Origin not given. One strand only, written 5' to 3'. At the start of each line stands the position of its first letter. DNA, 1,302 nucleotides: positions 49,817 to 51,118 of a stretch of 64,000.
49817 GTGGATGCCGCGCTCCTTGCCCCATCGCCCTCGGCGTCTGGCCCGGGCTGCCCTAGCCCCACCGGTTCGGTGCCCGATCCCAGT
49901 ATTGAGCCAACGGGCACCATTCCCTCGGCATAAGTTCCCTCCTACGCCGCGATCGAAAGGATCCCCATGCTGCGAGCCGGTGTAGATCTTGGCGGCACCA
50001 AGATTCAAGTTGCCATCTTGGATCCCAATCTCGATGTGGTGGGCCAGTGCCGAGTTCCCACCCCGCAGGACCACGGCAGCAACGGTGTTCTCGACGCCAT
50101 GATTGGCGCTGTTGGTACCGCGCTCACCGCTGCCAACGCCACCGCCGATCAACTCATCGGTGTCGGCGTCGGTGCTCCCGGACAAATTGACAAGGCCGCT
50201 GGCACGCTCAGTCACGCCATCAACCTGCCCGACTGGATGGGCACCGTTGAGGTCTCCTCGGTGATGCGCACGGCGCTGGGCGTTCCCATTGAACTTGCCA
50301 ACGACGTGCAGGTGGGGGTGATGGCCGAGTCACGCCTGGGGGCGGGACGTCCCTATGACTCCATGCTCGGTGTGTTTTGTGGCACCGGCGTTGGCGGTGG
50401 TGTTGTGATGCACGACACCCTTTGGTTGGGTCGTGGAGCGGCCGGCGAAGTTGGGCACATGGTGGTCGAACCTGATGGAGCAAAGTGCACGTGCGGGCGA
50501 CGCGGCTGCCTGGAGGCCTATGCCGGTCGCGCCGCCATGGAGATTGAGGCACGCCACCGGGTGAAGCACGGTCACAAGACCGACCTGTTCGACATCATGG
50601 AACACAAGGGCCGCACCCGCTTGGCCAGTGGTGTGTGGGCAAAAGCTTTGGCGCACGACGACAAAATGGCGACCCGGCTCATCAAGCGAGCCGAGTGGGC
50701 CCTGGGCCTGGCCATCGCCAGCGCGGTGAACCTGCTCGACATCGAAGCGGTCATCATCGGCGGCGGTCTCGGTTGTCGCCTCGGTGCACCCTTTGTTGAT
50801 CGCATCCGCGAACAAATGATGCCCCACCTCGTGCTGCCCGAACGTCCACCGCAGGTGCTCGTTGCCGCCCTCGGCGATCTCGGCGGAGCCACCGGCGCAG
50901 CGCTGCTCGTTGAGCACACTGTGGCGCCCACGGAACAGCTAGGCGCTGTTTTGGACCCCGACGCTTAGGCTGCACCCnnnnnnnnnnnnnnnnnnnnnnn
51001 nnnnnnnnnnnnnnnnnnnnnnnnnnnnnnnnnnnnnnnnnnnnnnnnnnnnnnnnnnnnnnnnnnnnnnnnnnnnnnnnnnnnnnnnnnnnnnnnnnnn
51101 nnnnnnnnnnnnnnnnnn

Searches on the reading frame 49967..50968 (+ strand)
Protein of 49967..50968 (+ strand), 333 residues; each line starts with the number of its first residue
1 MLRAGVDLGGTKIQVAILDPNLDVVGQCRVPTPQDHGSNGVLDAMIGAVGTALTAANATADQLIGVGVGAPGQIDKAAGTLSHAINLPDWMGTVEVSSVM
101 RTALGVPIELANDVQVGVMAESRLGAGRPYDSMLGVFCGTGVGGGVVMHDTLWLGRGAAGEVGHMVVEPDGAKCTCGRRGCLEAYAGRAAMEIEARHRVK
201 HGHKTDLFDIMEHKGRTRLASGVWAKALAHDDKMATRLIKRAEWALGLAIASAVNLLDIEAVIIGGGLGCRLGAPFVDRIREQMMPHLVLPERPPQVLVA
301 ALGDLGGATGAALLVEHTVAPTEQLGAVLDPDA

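Call 3: search_protein_families(library=pfam, proteins=[window:49967-50968:+], max_evalue=1)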
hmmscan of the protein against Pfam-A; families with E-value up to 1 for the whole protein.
window:49967-50968:+ (333 aa): 3 families
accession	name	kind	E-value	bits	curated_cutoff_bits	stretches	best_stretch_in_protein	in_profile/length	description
PF00480.26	ROK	-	9.1e-57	193.2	22.9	1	4-316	2-292/294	ROK family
PF01869.26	BcrAD_BadFG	-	0.016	15.2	31.5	1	5-72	2-71/271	BadF/BadG/BcrA/BcrD ATPase family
PF05378.19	Hydant_A_N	-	0.034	14.3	25.2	1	4-48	2-46/176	Hydantoinase/oxoprolinase N-terminal region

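Call 4: search_protein_families(library=ncbifam, proteins=[window:49967-50968:+], max_evalue=1)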
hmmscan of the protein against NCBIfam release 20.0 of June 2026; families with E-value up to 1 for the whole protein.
window:49967-50968:+ (333 aa): 14 families
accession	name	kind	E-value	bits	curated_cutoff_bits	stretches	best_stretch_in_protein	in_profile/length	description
TIGR00744.1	ROK_glcA_fam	subfamily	5.3e-47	160.6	260.35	1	4-317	1-310/318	ROK family glucokinase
NF007251.0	PRK09698.1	equivalog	3.3e-34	118.5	253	1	4-320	9-301/304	allose kinase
NF003461.0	PRK05082.1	subfamily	2.6e-33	115.6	283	1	5-316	5-287/291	N-acetylmannosamine kinase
NF047937.1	TransRegNagC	equivalog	7.1e-32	111.1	650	1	6-268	84-337/399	DNA-binding transcriptional regulator NagC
NF049930.1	TransRegMlc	equivalog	9.5e-29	100.9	530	1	8-270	92-345/405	sugar metabolism global transcriptional regulator Mlc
NF007108.0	PRK09557.1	equivalog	9.7e-29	100.6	443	1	1-316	1-301/303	fructokinase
NF009835.0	PRK13310.1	equivalog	2.4e-27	96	380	1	5-314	4-299/303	N-acetylglucosamine kinase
NF047821.1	NactlManKinNanK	equivalog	6e-27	94.9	450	1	5-314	5-285/288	N-acetylmannosamine kinase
NF009836.0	PRK13311.1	equivalog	2.7e-18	66.1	551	1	4-214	3-215/256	N-acetyl-D-glucosamine kinase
NF045551.1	GK_Pyrobac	equivalog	7.1e-18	64.9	500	1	5-318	4-283/294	ATP-dependent glucokinase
NF042998.1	bglucokin_BglK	equivalog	5.2e-13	48.9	550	1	4-284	4-258/291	beta-glucoside kinase BglK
NF045550.1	FrctkaseScrK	equivalog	5.5e-10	39.2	400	1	6-200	8-197/293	fructokinase ScrK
NF045942.1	PolPhglucPhase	equivalog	7.5e-09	35.7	250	1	4-172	3-161/242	polyphosphate--glucose phosphotransferase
NF046058.1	NagK_SO3507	equivalog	0.0092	15.5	370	1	4-69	12-80/295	N-acetylglucosamine kinase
